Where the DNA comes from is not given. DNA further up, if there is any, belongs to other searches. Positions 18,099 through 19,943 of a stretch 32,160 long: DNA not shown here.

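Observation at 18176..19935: Isolated high-GC orphan gene cassette with host-like promoter and terminator, inserted between ispH and a GT39 gene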

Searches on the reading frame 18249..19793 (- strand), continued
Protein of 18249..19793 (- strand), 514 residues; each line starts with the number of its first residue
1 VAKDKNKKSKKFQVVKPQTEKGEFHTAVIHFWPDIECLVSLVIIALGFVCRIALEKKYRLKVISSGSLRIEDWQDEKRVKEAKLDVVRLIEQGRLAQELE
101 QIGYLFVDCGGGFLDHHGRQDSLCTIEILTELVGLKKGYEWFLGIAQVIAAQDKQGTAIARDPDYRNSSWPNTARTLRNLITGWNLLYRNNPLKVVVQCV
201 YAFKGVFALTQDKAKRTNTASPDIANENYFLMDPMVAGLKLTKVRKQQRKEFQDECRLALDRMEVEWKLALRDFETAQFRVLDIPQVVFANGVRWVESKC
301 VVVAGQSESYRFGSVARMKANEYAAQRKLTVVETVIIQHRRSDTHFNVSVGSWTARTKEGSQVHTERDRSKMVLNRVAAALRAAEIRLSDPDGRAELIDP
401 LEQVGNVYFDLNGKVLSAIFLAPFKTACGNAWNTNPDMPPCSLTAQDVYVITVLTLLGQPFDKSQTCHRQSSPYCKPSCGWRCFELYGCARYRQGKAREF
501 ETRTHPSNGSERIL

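Call 41: predict_structure(alignment_id=A1)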
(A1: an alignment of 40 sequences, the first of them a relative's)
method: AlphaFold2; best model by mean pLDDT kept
length: 514 residues; sequences in the alignment: 40
mean_pLDDT: 86.4   pTM: 0.87
mean pLDDT of the five models: 86.4, 85.4, 85.4, 84.6, 84.5
residues with pLDDT >= 90: 336; 70-90: 88; 50-70: 62; < 50: 28
segments of 3 or more residues with pLDDT < 50: 1-3, 362-365, 465-472, 503-514
pLDDT, mean of each block of 10 residues (from residue 1): 49 63 94 98 96 95 95 95 95 94 96 89 93 93 97 91 96 98 98 97 98 97 96 98 98 98 98 97 88 82 97 96 89 94 94 71 53 91 86 62 85 77 93 92 92 88 48 58 70 65 48 45
secondary structure, 60 per line:
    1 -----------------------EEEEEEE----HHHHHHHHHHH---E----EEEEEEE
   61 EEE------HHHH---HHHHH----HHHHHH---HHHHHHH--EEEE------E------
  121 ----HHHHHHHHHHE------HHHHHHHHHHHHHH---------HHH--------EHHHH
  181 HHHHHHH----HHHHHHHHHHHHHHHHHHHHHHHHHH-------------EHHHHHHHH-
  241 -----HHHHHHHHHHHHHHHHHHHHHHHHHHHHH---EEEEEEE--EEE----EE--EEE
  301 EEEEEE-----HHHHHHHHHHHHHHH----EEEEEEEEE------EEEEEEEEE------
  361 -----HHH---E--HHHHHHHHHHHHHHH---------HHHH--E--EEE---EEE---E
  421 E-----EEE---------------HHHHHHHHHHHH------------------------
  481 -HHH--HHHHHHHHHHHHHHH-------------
elements in order: E24-30 H35-45 E54-63 H70-73 H77-81 H86-91 H95-101 E104-107 H125-134 H142-155 H177-187 H192-217 H232-239 H246-274 E278-284 E287-289 E298-306 H312-326 E331-339 E346-354 H375-389 H399-402 E408-410 E414-416 E427-429 H445-456 H487-501

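Call 42: find_encoding_contigs(protein=P0004, flank=8000, max_places=2)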
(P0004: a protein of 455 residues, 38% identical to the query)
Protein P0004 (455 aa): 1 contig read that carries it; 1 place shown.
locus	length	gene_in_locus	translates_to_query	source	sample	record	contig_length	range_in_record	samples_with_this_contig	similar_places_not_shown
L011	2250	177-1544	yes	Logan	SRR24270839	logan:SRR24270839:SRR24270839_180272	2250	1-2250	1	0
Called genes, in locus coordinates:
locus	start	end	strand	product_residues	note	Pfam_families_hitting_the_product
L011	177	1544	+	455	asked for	-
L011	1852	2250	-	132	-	?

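Call 45: fold_search(model_id=the predicted structure, library=pdb)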
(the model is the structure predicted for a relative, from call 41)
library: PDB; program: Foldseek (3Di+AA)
matches with E <= 10: 706; with E <= 0.001: 4
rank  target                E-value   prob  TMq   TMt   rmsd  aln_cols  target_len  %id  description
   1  2qb6_A                6.3e-05  0.91  0.16  0.20  19.6       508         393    9  Saccharomyces cerevisiae cytosolic exopolyphosphatase, sulfate complex (released 2007-12-11)
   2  2qb6_B                1.3e-04  0.77  0.14  0.18  20.3       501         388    8  Saccharomyces cerevisiae cytosolic exopolyphosphatase, sulfate complex (released 2007-12-11)
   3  2qb7_B                1.3e-04  0.72  0.13  0.17  20.0       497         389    9  Saccharomyces cerevisiae cytosolic exopolyphosphatase, phosphate complex (released 2007-12-11)
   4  5jju_A                9.2e-04  0.95  0.21  0.29  12.3       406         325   12  Crystal structure of Rv2837c complexed with 5'-pApA and 5'-AMP (released 2016-05-04)
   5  4ls9_A                3.5e-03  0.75  0.18  0.25  12.9       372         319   10  Structure of mycobacterial nrnA homolog reveals multifunctional nuclease activities (released 2014-07-16)
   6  1i74_A                4.1e-03  0.91  0.11  0.17  14.8       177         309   11  STREPTOCOCCUS MUTANS INORGANIC PYROPHOSPHATASE (released 2001-06-06)
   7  2enx_A                5.6e-03  0.82  0.10  0.16  14.4       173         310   12  Structure of the family II inorganic pyrophosphatase from Streptococcus agalactiae at 2.8 resolution (released 2007-05-29)
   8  2iw4_B                5.9e-03  0.51  0.16  0.22  14.8       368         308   10  CRYSTAL STRUCTURE OF BASILLUS SUBTILIS FAMILY II INORGANIC PYROPHOSPHATASE MUTANT, H98Q, IN COMPLEX WITH PNP (released 2006-11-07)
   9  1k23_A                7.4e-03  0.38  0.14  0.20  14.7       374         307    8  Inorganic Pyrophosphatase (Family II) from Bacillus subtilis (released 2001-10-31)
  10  1k23_C                1.0e-02  0.30  0.14  0.18  15.3       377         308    9  Inorganic Pyrophosphatase (Family II) from Bacillus subtilis (released 2001-10-31)
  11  5xsi_A                1.2e-02  0.47  0.17  0.23  14.6       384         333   10  The catalytic domain of GdpP (released 2018-01-31)
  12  1wpp_A                1.3e-02  0.66  0.11  0.17  16.2       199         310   12  Structure of Streptococcus gordonii inorganic pyrophosphatase (released 2004-11-23)
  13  5xsp_A                1.3e-02  0.47  0.17  0.23  14.6       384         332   11  The catalytic domain of GdpP with 5'-pApA (released 2018-01-31)
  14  9m0m                  1.3e-02  0.33  0.15  0.19  15.3       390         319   10  Crystal structure of a thermophilic family II inorganic pyrophosphatase in Thermodesulfobacterium commune (released 2026-03-04)
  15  5xt3_A                1.3e-02  0.47  0.17  0.23  14.9       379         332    9  The catalytic domain of GdpP with c-di-GMP (released 2018-01-31)
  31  7d62_A                1.1e-01  0.57  0.24  0.37  12.7       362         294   10  pGpG-specific phosphodiesterase - PggH from Vibrio cholrae (released 2020-10-28)
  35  5ipp_B                1.1e-01  0.25  0.21  0.28  12.4       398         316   10  Structure of Bacillus NanoRNase A active site mutant bound to a mononucleotide (released 2017-08-02)
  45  8iu7_D                1.8e-01  0.28  0.15  0.22  12.0       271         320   10  Structure of Staphylococcus aureus NrnA (Pde2) in complex with Mg2+ (released 2024-04-24)
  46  5ipp_A                1.9e-01  0.18  0.20  0.27  12.6       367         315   10  Structure of Bacillus NanoRNase A active site mutant bound to a mononucleotide (released 2017-08-02)
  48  8iu7_B                2.1e-01  0.33  0.17  0.25  11.7       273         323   10  Structure of Staphylococcus aureus NrnA (Pde2) in complex with Mg2+ (released 2024-04-24)
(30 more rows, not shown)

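Call 46: fold_search(model_id=the predicted structure, library=viral)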
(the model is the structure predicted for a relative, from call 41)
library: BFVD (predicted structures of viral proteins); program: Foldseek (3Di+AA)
matches with E <= 10: 560; with E <= 0.001: 6
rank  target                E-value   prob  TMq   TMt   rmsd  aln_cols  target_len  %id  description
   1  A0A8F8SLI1            4.7e-05  0.99  0.20  0.27  19.2       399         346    8  (no name in the UniProt tables at hand)
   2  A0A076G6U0            7.7e-05  1.00  0.31  0.46   9.4       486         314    8  Exopolyphosphatase [Bacillus phage Bobb]
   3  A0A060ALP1            1.3e-04  1.00  0.27  0.40  10.2       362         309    9  Uncharacterized protein [Listeria phage LMSP-25]
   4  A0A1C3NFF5            1.5e-04  0.99  0.19  0.29  14.8       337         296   10  (no name in the UniProt tables at hand)
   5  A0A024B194            2.5e-04  0.99  0.25  0.36   9.4       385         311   10  Exopolyphosphatase [Bacillus phage Hakuna]
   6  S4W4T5                8.5e-04  0.94  0.22  0.30  14.8       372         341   10  Uncharacterized protein [Pandoravirus salinus]
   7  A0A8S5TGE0            1.2e-03  0.57  0.20  0.20  17.2       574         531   10  Putative phosphohydrolase [Myoviridae sp. ctIty1]
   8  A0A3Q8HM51            1.5e-03  0.82  0.17  0.25  14.9       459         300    7  (no name in the UniProt tables at hand)
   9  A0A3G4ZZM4            1.9e-03  0.82  0.18  0.25  15.2       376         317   10  Uncharacterized protein [Edafosvirus sp.]
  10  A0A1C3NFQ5            2.1e-03  0.84  0.20  0.28  13.1       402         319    7  (no name in the UniProt tables at hand)
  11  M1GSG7                5.5e-03  0.41  0.10  0.07  31.5       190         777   10  (no name in the UniProt tables at hand)
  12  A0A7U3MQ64            5.8e-03  0.80  0.18  0.22  13.8       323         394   11  (no name in the UniProt tables at hand)
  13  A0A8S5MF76            8.0e-03  0.18  0.10  0.07  23.4       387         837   10  Tail protein [Siphoviridae sp. ctYh54]
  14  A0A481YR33            9.9e-03  0.54  0.18  0.22  12.8       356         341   10  DHH family phosphohydrolase [Marseillevirus LCMAC101]
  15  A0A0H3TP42            1.0e-02  0.23  0.13  0.17  16.7       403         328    9  (no name in the UniProt tables at hand)
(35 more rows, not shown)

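Call 60: find_encoding_contigs(protein=P0009, flank=6000, max_places=1)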
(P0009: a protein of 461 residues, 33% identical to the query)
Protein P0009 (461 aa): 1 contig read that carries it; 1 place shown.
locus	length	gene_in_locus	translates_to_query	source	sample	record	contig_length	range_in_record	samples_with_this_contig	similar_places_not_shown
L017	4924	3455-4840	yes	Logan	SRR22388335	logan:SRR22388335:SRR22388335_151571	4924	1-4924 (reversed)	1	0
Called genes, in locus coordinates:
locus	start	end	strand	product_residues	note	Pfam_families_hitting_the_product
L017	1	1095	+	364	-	?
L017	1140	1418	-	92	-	PF00216:Bac_DNA_binding, PF18291:HU-HIG (weak)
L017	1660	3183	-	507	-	PF12072:RNase_Y_N, PF26594:KH_NusA_2nd (faint), PF00013:KH_1, PF22891:KH_PNO1_2nd (weak), PF01966:HD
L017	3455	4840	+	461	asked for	-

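Call 61: find_encoding_contigs(protein=P0005, flank=6000, max_places=1)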
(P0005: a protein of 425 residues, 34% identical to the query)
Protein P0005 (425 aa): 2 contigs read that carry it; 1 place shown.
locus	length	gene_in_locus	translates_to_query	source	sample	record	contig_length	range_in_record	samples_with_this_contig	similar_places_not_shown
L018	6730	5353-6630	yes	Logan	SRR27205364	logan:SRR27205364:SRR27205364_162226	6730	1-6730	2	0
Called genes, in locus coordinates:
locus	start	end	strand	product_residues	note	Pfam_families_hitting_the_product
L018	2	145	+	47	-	?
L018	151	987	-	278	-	PF00574:CLP_protease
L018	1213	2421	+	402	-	PF01541:GIY-YIG (weak), PF27096:UvrC_M, PF02151:UVR (weak), PF08459:UvrC_RNaseH_dom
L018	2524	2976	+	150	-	-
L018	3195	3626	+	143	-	PF02381:MraZ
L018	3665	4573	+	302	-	PF01795:Methyltransf_5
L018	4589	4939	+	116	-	-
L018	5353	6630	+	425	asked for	-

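Call 62: find_encoding_contigs(protein=P0061, flank=6000, max_places=1)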
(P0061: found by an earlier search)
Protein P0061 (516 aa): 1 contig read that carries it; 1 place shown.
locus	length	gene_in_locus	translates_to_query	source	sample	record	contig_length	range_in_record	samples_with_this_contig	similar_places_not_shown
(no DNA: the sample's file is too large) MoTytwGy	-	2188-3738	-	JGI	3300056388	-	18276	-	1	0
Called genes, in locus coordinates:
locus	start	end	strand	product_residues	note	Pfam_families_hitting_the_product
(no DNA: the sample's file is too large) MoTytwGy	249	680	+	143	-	PF02381:MraZ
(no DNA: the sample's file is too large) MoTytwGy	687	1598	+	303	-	PF01795:Methyltransf_5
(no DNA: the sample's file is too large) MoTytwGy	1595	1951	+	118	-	-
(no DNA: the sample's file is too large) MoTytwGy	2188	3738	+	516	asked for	-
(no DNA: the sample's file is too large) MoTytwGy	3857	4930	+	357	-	PF00953:Glycos_transf_4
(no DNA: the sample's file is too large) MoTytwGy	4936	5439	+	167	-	PF02643:DUF192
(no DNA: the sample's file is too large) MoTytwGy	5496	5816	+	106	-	PF00829:Ribosomal_L21p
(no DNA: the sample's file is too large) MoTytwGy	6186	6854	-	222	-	PF00089:Trypsin (weak), PF13365:Trypsin_2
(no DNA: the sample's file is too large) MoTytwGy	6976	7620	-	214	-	PF21176:RecR_HhH, PF02132:RecR_ZnF (weak), PF13662:Toprim_4, PF01751:Toprim (weak), PF21175:RecR_C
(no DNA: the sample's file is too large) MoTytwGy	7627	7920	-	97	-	PF02575:YbaB_DNA_bd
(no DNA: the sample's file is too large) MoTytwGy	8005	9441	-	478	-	PF00772:DnaB, PF13481:AAA_25, PF03796:DnaB_C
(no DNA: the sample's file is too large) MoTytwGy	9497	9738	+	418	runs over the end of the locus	PF03222:Trp_Tyr_perm, PF01490:Aa_trans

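Call 63: find_encoding_contigs(protein=P0059, flank=6000, max_places=1)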
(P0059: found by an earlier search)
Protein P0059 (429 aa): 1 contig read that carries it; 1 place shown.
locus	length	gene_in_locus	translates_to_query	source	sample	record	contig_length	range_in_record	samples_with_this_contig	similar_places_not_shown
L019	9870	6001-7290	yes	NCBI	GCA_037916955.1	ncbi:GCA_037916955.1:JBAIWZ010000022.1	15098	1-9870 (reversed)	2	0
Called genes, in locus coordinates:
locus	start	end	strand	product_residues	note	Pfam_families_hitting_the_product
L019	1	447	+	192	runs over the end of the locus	PF01725:Ham1p_like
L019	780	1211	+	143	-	PF02381:MraZ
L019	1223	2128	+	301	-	PF01795:Methyltransf_5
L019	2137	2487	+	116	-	-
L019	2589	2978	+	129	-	-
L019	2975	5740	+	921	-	PF02861:Clp_N (faint), PF13191:AAA_16 (weak), PF17871:AAA_lid_9, PF00158:Sigma54_activat (weak), PF07724:AAA_2, PF07728:AAA_5, PF00004:AAA, PF10431:ClpB_D2-small, +5 more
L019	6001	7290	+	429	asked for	-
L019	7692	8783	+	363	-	PF00953:Glycos_transf_4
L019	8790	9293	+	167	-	PF02643:DUF192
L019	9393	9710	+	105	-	PF00829:Ribosomal_L21p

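Call 74: search_protein_families(library=pfam, proteins=[L009:7251-9092:-, L009:6728-7108:-], max_evalue=0.01)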
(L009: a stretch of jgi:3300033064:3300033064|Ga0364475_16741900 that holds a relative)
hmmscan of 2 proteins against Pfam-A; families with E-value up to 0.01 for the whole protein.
L009:7251-9092:- (613 aa): 0 families

L009:6728-7108:- (126 aa): 0 families
